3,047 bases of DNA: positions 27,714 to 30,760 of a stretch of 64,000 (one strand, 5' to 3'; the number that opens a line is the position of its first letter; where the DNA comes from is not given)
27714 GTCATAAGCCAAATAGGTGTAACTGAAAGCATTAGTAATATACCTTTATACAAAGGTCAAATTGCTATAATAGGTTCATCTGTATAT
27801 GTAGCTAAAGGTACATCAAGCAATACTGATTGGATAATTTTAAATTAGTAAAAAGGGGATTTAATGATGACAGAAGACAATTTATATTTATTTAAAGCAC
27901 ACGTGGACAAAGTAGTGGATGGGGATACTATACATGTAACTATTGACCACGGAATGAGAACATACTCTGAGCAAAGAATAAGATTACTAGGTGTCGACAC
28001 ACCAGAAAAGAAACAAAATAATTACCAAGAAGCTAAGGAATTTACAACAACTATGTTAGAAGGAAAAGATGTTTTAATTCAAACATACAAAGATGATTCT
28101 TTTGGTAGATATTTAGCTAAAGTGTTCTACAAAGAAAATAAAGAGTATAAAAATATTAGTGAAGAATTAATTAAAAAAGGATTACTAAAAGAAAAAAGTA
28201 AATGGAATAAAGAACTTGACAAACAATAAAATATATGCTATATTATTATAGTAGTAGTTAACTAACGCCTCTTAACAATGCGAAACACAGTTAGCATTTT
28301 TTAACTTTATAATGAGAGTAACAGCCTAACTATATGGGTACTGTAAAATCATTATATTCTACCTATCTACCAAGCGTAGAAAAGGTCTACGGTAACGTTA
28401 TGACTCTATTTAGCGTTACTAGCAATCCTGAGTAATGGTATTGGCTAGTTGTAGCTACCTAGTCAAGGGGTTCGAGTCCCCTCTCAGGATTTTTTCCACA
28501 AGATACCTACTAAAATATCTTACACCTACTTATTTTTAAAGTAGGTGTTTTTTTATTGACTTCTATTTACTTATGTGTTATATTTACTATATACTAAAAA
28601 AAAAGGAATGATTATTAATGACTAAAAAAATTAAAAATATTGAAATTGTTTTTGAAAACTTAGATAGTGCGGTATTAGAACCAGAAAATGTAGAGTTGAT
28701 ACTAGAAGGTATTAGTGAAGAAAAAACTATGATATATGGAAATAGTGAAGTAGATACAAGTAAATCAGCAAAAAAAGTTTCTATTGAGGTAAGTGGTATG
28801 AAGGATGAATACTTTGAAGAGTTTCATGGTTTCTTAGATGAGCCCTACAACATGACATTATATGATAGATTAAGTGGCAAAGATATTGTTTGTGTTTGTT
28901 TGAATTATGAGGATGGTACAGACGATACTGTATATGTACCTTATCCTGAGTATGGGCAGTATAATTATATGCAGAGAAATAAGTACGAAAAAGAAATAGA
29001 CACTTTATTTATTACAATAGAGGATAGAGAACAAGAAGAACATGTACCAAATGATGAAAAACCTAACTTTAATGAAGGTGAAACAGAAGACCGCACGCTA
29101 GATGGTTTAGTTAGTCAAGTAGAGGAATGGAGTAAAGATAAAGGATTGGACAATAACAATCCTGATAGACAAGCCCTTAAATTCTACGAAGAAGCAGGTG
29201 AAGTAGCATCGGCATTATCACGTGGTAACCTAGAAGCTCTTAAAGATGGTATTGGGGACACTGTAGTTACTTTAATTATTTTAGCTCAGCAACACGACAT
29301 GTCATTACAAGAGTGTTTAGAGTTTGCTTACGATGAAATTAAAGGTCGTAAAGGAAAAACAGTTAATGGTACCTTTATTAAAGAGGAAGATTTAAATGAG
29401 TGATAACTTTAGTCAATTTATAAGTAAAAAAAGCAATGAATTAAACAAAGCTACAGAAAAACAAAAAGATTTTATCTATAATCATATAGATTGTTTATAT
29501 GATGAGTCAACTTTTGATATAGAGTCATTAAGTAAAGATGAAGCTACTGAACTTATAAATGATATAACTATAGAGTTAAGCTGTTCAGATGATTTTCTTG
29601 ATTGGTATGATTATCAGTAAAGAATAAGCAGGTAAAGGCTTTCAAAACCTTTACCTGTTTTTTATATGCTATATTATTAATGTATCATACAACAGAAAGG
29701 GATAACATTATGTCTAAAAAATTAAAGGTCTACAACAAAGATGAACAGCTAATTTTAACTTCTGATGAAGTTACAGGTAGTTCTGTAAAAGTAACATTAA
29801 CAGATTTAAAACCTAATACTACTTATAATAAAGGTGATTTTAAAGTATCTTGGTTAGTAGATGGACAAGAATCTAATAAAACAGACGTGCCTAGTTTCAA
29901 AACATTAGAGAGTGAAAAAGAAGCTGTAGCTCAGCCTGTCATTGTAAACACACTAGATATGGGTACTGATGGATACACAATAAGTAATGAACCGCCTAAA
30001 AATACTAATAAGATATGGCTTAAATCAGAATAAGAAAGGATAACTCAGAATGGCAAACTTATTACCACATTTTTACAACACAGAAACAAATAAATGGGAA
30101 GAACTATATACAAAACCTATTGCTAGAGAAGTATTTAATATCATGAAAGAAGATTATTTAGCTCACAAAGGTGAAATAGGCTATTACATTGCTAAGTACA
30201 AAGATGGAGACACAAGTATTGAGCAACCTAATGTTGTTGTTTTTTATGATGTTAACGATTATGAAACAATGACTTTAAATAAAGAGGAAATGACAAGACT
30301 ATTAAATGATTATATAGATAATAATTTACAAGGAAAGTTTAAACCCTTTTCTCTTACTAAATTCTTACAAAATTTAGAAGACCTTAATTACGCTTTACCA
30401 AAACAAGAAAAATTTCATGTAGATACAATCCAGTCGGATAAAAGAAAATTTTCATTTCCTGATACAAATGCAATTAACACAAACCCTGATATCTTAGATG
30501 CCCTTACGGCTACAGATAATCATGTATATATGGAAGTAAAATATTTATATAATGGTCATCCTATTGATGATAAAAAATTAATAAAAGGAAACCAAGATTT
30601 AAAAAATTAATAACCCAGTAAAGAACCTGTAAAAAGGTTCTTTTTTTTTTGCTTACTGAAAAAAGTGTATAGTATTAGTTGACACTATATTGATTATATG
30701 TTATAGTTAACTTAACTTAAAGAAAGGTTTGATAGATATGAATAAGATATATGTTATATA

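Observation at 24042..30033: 1268-aa beta-helix / collagen-repeat fibre-like protein encoded outside the structural module, followed by a secreted-type nuclease and a small paralogous FN3-like protein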

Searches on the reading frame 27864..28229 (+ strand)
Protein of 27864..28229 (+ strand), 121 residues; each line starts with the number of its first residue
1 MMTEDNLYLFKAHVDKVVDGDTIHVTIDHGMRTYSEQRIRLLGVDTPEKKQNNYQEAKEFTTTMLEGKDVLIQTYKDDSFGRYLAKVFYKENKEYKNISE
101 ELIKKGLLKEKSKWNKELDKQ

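Call 4: search_protein_families(library=pfam, proteins=[window:27864-28229:+], max_evalue=0.01)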
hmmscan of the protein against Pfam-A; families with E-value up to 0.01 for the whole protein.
window:27864-28229:+ (121 aa): 1 family
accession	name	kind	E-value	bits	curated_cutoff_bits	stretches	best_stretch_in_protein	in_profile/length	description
PF00565.23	SNase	-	2.7e-15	57.2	21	1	38-115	1-81/107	Staphylococcal nuclease homologue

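Call 9: search_protein_families(library=phrogs, proteins=[window:27864-28229:+], max_evalue=0.001)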
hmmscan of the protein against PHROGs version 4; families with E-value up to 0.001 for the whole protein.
window:27864-28229:+ (121 aa): 3 families
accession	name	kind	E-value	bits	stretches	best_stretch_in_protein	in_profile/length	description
phrog_452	-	DNA, RNA and nucleotide metabolism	1.5e-44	153.2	1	1-120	60-190/201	endonuclease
phrog_20876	-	DNA, RNA and nucleotide metabolism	1.1e-12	48.6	1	4-110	160-266/395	nuclease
phrog_8809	-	unknown function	1.4e-12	46.4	1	11-115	1100-1208/2317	-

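Call 96: search_solved_structures(query=window:27864-28226:+, max_evalue=0.001, show_alignments=1)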
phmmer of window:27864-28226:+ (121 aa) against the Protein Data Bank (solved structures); distinct sequences matched with E-value up to 0.001: 219 (the best 60 are shown).
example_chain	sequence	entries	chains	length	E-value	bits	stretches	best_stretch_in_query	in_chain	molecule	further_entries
3mhb_A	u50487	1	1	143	3.7e-06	30.2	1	10-110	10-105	Thermonuclease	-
3sr1_A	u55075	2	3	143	4.6e-06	29.9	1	10-110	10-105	thermonuclease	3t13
3d4d_A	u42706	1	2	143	6.1e-06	29.5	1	10-110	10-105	Thermonuclease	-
5isr_A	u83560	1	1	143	7.8e-06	29.2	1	10-110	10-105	Thermonuclease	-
4f8m_A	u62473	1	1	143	8e-06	29.1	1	10-110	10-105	Thermonuclease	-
3s9w_A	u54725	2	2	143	8.1e-06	29.1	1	10-110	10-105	Thermonuclease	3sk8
6xse_A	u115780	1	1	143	1e-05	28.8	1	10-110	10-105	Thermonuclease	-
4zuj_A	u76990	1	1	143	1.1e-05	28.7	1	10-110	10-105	Thermonuclease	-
5jav_A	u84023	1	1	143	1.1e-05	28.6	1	10-110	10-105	Thermonuclease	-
4ial_A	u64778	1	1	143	1.3e-05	28.5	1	10-110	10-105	Thermonuclease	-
4j6h_A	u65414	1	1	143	1.3e-05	28.5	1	10-110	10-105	Thermonuclease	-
6ok8_A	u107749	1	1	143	1.3e-05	28.5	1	10-110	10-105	Thermonuclease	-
6u0w_A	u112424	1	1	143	1.3e-05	28.5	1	10-110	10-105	Thermonuclease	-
5kgu_A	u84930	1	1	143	1.3e-05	28.4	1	10-110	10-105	Thermonuclease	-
6xsb_A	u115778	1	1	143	1.3e-05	28.4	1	10-110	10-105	Thermonuclease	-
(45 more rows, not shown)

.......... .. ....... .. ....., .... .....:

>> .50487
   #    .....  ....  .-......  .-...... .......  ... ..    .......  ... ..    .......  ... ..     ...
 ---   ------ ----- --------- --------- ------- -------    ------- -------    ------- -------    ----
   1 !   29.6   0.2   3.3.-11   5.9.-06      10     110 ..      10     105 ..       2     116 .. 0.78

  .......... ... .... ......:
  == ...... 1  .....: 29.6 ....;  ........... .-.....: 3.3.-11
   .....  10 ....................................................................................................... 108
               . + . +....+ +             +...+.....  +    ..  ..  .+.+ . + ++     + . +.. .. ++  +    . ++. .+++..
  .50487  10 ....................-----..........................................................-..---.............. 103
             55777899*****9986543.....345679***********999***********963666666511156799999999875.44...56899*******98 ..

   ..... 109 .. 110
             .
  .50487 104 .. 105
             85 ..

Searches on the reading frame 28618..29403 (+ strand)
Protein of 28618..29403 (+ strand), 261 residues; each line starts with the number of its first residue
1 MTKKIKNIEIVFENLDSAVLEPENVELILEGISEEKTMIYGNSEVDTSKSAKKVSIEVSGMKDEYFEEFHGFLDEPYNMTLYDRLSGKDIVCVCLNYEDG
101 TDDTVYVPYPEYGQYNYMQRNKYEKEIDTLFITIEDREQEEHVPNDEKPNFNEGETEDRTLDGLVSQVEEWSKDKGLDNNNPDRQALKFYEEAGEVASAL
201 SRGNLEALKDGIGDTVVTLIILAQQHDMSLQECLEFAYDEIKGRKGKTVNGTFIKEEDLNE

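Call 4: search_protein_families(library=pfam, proteins=[window:28618-29403:+], max_evalue=0.01)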
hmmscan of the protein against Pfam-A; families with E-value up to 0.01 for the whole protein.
window:28618-29403:+ (261 aa): 2 families
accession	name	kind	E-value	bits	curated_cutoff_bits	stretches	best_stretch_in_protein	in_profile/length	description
PF03819.22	MazG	-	0.00012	22.8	22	1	189-244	10-69/74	MazG nucleotide pyrophosphohydrolase domain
PF01503.22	PRA-PH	-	0.00024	21.9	21.3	1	160-235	7-80/86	Phosphoribosyl-ATP pyrophosphohydrolase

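Call 9: search_protein_families(library=phrogs, proteins=[window:28618-29403:+], max_evalue=0.001)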
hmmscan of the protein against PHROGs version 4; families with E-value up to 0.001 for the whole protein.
window:28618-29403:+ (261 aa): 10 families
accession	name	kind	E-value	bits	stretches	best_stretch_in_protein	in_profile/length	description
phrog_14652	-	DNA, RNA and nucleotide metabolism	1.3e-182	605.9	1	1-261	1-261/261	DNA binding protein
phrog_1992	-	other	2.3e-41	143.3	2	124-230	55-162/293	MazG-like pyrophosphatase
phrog_715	-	other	4.8e-36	124.8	1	161-261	6-121/123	MazG-like pyrophosphatase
phrog_28554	-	other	1.8e-32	113.9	1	118-260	93-235/236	MazG-like pyrophosphatase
phrog_1994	-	DNA, RNA and nucleotide metabolism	7.6e-31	108.3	1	156-259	62-170/170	DNA binding protein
phrog_7855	-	other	4.3e-25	90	2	162-222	106-167/291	mazG nucleotide pyrophosphohydrolase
phrog_2349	-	unknown function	3.1e-18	67.2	1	3-145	2-144/152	-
phrog_31057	-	unknown function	1.7e-10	41.6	1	164-225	135-196/309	-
phrog_14932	-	DNA, RNA and nucleotide metabolism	1.1e-05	25.9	1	240-259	15-34/35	DNA binding protein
phrog_671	-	other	0.00043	19.9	1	107-234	474-617/678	nucleotide pyrophosphohydrolase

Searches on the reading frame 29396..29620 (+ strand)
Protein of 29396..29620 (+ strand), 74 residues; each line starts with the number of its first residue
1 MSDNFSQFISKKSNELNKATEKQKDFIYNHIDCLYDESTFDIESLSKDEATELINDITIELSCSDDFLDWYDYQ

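Call 4: search_protein_families(library=pfam, proteins=[window:29396-29620:+], max_evalue=0.01)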
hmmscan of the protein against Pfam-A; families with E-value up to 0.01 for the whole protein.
window:29396-29620:+ (74 aa): 2 families
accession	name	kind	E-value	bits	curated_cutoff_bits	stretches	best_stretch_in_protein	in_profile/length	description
PF23768.1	DUF7167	-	0.0041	17.6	24.4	0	41-71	26-54/60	Domain of unknown function (DUF7167)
PF12322.14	T4_baseplate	-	0.0042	17.2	24.5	1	6-60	129-177/219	T4 bacteriophage base plate protein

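Call 9: search_protein_families(library=phrogs, proteins=[window:29396-29620:+], max_evalue=0.001)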
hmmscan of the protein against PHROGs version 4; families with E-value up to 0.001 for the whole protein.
window:29396-29620:+ (74 aa): 1 family
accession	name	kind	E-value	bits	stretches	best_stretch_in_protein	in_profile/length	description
phrog_12286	-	unknown function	2e-45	154.2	1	1-74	1-74/74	-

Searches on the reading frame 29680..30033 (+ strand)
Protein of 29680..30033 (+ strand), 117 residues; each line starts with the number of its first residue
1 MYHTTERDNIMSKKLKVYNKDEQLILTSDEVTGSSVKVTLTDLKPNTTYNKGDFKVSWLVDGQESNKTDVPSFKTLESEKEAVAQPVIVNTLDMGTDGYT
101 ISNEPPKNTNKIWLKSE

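Call 4: search_protein_families(library=pfam, proteins=[window:29680-30033:+], max_evalue=0.01)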
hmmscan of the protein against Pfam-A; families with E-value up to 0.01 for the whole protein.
window:29680-30033:+ (117 aa): 2 families
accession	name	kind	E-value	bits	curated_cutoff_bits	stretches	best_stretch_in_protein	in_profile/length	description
PF00041.27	fn3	-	0.00092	19.8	25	1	8-50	27-63/84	Fibronectin type III domain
PF16656.11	Pur_ac_phosph_N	-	0.0032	18.4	30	1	23-50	55-75/93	Purple acid Phosphatase, N-terminal domain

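Call 9: search_protein_families(library=phrogs, proteins=[window:29680-30033:+], max_evalue=0.001)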
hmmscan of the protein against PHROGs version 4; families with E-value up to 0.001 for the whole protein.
window:29680-30033:+ (117 aa): 8 families
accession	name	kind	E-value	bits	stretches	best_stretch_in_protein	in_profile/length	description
phrog_4178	-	tail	6e-50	168.8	1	11-116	1-103/105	major tail protein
phrog_29134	-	tail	6.5e-21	76.1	1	11-93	1-81/191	tail protein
phrog_341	-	tail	4e-19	70.2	1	11-111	1-99/154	major tail protein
phrog_13015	-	head and packaging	5.8e-14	52.3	1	11-83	1-73/618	virion structural protein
phrog_19864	-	unknown function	4.4e-11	42.2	1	13-84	2-75/1268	-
phrog_14029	-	unknown function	2.9e-09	36.3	1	11-83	1-73/1115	-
phrog_14018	-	tail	2.5e-08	34.7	1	11-91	1-71/131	major tail protein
phrog_37836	-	unknown function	2.6e-06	27.8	1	31-97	15-77/315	-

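Call 74: search_dna_similar(query=window:29710-30030:+, collection=phages, mode=protein, max_rows=40, rows=spread)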
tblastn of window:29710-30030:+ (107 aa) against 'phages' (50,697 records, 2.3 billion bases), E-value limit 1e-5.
Records with a match: 500; places in all: 679; records where one place covers at least 80% of the query: 205.
Best place of each record, by identity: >=99% 18; 95-99% 21; 90-95% 2; <60% 459.
By first word of the organism name: Staphylococcus 461; Enterococcus 35; Mammaliicoccus 3; Silviavirus 1.
By host as written in the record: Staphylococcus aureus 142; Staphylococcus sp. 44; - 40; Staphylococcus carnosus TM300 22; Staphylococcus pseudintermedius 15; Enterococcus faecalis 15; Staphylococcus xylosus M1997-2/10 9; Staphylococcus aureus ATCC 25923 7; and 123 more.
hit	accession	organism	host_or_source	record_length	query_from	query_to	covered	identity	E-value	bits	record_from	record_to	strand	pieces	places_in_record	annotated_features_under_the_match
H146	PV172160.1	Staphylococcus phage StAP1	Staphylococcus aureus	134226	1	107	100%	100.0%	7e-64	213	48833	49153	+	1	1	hypothetical protein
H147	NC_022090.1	Staphylococcus phage vB_SauM_Remus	Staphylococcus aureus (phage ...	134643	1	107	100%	99.1%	3e-63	211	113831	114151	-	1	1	major tail protein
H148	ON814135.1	Staphylococcus phage vB_SauM-V1SA20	Staphylococcus aureus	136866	1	107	100%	96.3%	1e-61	207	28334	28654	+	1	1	hydrolase domain protein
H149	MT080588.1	Staphylococcus phage vB_SauM_EW22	Staphylococcus carnosus TM300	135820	1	107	100%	95.3%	2e-61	206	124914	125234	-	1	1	record has no annotation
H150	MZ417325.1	Staphylococcus phage PG-2021_23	Mammaliicoccus vitulinus C6867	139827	1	105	98%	43.1%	2e-23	98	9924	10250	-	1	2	record has no annotation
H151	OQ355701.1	Staphylococcus phage vB_SepS_BE22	Staphylococcus epidermidis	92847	1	83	78%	47.0%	2e-17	81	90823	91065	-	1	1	tail protein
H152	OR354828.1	Staphylococcus phage S-CoN_Ph5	Staphylococcus sp.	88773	1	83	78%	45.8%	6e-17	80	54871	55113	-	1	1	tail protein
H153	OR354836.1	Staphylococcus phage S-CoN_Ph13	Staphylococcus sp.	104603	1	83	78%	45.8%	6e-17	80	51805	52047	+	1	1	tail protein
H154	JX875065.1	Staphylococcus phage SA5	Staphylococcus aureus PS80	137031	1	105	98%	35.2%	1e-17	82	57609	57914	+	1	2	hypothetical protein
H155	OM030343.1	Staphylococcus phage vB_SaS_GE1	Staphylococcus sp.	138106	1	105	98%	35.2%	1e-17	82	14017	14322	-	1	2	hypothetical protein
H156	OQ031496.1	Staphylococcus phage MRostami-2023f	Staphylococcus sp.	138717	1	105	98%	35.2%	1e-17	82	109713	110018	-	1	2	record has no annotation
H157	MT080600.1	Staphylococcus phage vB_SauM_EW71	Staphylococcus carnosus TM300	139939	1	105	98%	35.2%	1e-17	82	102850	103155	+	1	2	record has no annotation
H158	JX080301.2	Staphylococcus phage A3R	Staphylococcus aureus strain R19930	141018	1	105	98%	35.2%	1e-17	82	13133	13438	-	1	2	hypothetical protein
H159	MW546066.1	Staphylococcus phage PM25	-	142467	1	105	98%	35.2%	1e-17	82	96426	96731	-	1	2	hypothetical protein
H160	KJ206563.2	Staphylococcus phage 812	Staphylococcus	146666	1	105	98%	35.2%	1e-17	82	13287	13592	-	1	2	hypothetical protein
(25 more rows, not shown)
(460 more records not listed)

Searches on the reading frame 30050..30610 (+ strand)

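Call 4: search_protein_families(library=pfam, proteins=[window:30050-30610:+], max_evalue=0.01)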
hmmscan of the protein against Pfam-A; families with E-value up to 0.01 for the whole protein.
window:30050-30610:+ (186 aa): 0 families

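Call 9: search_protein_families(library=phrogs, proteins=[window:30050-30610:+], max_evalue=0.001)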
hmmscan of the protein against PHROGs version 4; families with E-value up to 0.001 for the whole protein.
window:30050-30610:+ (186 aa): 1 family
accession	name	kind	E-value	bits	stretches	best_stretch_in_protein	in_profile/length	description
phrog_2981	-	unknown function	4.4e-75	252.8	1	1-182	1-187/188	-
